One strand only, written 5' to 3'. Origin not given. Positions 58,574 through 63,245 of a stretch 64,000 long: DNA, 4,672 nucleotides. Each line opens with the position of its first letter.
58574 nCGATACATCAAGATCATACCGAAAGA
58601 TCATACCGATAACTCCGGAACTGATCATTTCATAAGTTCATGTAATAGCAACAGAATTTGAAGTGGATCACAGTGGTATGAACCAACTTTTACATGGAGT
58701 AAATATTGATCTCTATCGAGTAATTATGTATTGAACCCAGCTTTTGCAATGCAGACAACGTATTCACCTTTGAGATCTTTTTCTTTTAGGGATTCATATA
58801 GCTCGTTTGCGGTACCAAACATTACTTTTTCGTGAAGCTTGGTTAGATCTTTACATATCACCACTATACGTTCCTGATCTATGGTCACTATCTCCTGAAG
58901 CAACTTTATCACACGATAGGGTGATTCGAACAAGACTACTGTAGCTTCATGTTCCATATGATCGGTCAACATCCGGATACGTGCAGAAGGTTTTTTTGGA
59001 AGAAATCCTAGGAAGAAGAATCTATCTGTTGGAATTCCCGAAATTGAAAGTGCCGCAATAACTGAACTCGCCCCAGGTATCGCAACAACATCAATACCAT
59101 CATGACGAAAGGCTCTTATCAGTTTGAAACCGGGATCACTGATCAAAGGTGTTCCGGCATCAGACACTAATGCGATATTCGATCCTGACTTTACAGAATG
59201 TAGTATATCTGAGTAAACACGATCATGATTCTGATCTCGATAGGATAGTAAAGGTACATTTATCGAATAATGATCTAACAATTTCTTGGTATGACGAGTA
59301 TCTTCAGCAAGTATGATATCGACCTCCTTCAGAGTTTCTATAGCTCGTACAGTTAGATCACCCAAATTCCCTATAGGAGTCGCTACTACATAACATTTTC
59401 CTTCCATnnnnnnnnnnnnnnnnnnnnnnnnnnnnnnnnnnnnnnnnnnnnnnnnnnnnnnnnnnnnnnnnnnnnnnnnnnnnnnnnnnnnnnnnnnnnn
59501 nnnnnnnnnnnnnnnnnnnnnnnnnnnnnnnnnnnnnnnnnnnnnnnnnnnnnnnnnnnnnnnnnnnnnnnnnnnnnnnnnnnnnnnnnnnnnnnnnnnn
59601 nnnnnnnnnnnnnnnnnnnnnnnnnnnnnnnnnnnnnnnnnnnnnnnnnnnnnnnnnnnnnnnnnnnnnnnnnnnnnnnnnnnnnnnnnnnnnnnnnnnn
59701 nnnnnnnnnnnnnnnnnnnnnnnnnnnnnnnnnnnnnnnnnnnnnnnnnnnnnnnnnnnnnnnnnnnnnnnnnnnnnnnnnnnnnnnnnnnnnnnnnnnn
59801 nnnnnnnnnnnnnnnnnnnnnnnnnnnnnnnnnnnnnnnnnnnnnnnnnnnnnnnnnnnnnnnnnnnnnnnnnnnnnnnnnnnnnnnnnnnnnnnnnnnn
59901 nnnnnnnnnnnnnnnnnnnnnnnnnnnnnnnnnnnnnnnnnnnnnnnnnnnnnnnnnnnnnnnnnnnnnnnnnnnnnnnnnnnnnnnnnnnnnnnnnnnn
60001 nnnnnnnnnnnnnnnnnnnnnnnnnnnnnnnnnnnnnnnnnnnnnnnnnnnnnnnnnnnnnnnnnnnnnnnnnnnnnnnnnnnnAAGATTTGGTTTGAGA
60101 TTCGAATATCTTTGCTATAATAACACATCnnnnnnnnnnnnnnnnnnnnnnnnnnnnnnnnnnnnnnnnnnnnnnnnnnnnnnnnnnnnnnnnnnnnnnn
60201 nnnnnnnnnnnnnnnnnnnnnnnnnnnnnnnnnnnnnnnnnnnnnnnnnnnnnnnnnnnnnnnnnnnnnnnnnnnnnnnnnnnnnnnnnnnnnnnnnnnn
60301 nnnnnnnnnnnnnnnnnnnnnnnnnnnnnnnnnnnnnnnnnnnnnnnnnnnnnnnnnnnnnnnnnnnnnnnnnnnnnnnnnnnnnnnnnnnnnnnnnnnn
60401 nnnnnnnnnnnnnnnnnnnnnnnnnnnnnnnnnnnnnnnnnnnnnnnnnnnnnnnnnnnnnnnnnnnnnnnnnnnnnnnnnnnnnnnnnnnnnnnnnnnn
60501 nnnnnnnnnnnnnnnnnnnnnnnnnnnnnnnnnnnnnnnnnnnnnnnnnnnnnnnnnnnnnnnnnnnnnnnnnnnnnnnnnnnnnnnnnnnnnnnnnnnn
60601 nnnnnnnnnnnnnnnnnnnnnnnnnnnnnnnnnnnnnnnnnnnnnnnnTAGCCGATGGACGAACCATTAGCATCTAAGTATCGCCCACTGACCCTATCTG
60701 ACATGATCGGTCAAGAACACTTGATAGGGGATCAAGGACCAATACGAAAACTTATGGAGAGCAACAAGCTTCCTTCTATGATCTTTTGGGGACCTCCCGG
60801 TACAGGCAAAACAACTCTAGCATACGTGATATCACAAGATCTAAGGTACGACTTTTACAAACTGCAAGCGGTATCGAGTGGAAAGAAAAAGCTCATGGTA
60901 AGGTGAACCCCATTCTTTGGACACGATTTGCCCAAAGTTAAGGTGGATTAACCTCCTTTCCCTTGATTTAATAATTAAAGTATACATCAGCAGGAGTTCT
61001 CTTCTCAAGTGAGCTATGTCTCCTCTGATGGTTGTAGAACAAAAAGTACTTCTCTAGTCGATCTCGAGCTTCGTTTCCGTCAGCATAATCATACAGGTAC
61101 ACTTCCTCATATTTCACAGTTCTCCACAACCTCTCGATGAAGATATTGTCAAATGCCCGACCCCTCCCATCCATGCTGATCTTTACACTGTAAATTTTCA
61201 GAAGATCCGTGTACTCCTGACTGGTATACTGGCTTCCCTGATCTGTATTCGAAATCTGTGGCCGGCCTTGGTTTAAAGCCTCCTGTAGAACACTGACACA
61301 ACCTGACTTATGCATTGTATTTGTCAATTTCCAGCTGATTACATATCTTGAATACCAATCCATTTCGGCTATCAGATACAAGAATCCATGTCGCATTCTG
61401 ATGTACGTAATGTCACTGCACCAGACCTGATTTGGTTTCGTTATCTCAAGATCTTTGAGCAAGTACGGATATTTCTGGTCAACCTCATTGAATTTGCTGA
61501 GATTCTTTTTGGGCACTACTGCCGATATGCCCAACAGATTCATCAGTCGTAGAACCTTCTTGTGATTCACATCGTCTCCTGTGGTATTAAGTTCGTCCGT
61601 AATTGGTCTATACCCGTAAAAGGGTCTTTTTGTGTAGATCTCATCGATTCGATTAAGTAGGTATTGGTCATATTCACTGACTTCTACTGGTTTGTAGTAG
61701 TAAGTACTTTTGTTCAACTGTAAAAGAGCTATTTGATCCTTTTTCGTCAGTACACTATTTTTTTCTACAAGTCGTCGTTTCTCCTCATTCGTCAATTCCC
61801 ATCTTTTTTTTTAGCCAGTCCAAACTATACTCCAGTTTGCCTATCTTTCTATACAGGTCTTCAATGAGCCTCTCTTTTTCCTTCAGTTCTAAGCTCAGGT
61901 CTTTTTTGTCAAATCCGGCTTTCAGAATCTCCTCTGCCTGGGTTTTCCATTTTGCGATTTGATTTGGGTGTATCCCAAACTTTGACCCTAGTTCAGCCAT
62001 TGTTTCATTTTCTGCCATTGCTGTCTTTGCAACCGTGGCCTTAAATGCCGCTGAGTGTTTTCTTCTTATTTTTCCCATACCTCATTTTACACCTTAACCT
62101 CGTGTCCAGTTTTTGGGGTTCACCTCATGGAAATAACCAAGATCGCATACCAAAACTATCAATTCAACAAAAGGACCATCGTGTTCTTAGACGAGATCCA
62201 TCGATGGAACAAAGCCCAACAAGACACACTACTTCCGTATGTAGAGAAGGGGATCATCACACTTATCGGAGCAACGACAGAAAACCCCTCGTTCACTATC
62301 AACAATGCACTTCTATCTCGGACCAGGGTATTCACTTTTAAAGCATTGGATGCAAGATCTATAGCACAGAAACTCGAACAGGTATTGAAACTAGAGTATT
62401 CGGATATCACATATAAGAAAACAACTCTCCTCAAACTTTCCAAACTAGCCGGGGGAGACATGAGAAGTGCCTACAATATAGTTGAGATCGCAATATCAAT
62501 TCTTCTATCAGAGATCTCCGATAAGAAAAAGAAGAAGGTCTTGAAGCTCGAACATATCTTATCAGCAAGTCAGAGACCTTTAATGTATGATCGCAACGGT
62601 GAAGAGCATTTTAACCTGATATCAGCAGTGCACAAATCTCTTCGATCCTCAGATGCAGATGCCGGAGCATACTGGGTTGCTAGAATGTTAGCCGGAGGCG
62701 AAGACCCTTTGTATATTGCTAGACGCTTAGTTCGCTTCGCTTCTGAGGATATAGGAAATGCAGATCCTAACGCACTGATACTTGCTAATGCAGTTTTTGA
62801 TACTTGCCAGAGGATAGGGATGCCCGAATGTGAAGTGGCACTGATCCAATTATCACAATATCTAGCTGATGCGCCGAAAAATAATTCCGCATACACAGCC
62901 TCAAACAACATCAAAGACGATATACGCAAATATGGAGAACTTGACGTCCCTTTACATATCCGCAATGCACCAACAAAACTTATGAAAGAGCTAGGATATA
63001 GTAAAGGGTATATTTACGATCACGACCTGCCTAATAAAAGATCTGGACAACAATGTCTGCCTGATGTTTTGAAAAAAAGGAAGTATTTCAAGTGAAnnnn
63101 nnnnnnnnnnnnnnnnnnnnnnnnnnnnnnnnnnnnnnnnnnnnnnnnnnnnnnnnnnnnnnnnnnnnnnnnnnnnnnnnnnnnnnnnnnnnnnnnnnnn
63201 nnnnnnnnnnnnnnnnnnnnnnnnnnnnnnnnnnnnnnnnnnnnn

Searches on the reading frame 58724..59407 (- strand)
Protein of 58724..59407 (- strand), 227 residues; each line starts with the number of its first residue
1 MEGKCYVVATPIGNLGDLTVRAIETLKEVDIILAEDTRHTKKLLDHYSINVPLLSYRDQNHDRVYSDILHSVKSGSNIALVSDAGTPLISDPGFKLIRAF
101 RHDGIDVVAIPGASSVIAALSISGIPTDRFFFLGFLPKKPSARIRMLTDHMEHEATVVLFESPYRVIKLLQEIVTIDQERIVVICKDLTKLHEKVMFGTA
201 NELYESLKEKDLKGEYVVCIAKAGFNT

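Call 38: find_encoding_contigs(protein=window:58724-59407:-, flank=10000, max_places=6)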
Protein window:58724-59407:- (227 aa): 23 contigs read that carry it; 6 places shown.
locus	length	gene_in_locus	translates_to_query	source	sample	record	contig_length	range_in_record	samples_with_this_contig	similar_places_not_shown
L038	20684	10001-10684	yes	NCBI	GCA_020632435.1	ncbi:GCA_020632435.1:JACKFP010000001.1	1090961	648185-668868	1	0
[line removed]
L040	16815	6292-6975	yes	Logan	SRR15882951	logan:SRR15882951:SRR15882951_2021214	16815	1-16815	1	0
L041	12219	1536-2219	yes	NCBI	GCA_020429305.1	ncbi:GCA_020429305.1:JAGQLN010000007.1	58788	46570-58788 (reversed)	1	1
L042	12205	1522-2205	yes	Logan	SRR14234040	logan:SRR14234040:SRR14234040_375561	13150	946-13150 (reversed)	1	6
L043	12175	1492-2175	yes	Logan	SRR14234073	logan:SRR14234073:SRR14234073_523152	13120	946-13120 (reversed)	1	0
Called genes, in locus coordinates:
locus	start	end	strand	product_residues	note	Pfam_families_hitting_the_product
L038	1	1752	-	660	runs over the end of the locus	PF17191:RecG_wedge, PF00270:DEAD, PF04851:ResIII, PF13604:AAA_30, PF00271:Helicase_C, PF19833:RecG_dom3_C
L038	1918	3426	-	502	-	PF13328:HD_4, PF04607:RelA_SpoT, PF02824:TGS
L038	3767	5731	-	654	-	PF03483:B3_4, PF00579:tRNA-synt_1b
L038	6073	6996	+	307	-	-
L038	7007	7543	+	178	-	PF01864:CarS-like, PF01148:CTP_transf_1 (weak)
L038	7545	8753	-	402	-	PF05496:RuvB_N, PF00004:AAA, PF07728:AAA_5 (faint), PF13173:AAA_14 (weak), PF16193:AAA_assoc_2, PF12002:MgsA_C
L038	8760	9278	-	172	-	PF08123:DOT1 (faint)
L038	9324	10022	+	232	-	PF01509:TruB_N, PF16198:TruB_C_2 (weak)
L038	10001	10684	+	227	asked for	PF00590:TP_methylase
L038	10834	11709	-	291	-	PF01026:TatD_DNase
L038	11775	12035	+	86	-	PF18910:DUF5665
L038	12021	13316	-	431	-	PF00704:Glyco_hydro_18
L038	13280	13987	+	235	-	PF02390:Methyltransf_4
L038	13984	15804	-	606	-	PF03717:PBP_dimer, PF00905:Transpeptidase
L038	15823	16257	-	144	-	-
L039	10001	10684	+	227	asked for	PF00590:TP_methylase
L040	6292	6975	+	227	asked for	PF00590:TP_methylase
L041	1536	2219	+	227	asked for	PF00590:TP_methylase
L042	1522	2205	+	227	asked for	PF00590:TP_methylase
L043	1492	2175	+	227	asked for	PF00590:TP_methylase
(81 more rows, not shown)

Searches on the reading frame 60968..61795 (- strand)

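Call 45: search_protein_families(library=pfam, proteins=[window:60968-61795:-])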
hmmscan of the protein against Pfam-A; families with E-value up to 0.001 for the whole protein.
window:60968-61795:- (275 aa): 4 families
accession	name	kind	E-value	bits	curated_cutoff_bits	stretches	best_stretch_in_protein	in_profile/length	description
PF00665.32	rve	-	4.6e-23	81.8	32.6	1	119-213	2-101/102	Integrase core domain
PF13276.12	HTH_21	-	5.2e-15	55.9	28.1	1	42-97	2-59/60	HTH-like domain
PF13683.12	rve_3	-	4e-14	52.6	26.5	1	203-268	2-67/67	Integrase core domain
PF24764.1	rva_4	-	4.4e-05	23.7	26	1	118-232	4-117/194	Integrase core domain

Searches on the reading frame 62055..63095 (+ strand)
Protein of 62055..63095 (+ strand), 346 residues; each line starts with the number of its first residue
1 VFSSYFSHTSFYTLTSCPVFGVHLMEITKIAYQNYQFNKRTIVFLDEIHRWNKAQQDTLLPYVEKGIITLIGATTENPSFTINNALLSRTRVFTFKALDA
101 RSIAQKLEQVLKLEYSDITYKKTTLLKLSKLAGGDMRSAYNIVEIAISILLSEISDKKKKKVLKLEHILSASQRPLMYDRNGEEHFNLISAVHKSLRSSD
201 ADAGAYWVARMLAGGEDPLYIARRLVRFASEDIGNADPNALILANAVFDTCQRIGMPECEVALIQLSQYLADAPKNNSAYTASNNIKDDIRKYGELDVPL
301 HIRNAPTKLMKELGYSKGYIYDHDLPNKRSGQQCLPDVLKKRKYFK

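Call 45: search_protein_families(library=pfam, proteins=[window:62055-63095:+])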
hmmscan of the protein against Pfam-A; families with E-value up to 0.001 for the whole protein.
window:62055-63095:+ (346 aa): 3 families
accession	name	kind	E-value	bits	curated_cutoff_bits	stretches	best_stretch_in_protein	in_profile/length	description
PF12002.13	MgsA_C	-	9.4e-58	195.2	27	1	199-346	2-149/167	MgsA AAA+ ATPase C terminal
PF16193.11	AAA_assoc_2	-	7.4e-17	61.8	34.3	1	117-197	4-81/81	AAA C-terminal domain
PF00004.35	AAA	-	0.00027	21.8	21.2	0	33-92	51-125/131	ATPase family associated with various cellular activities (AAA)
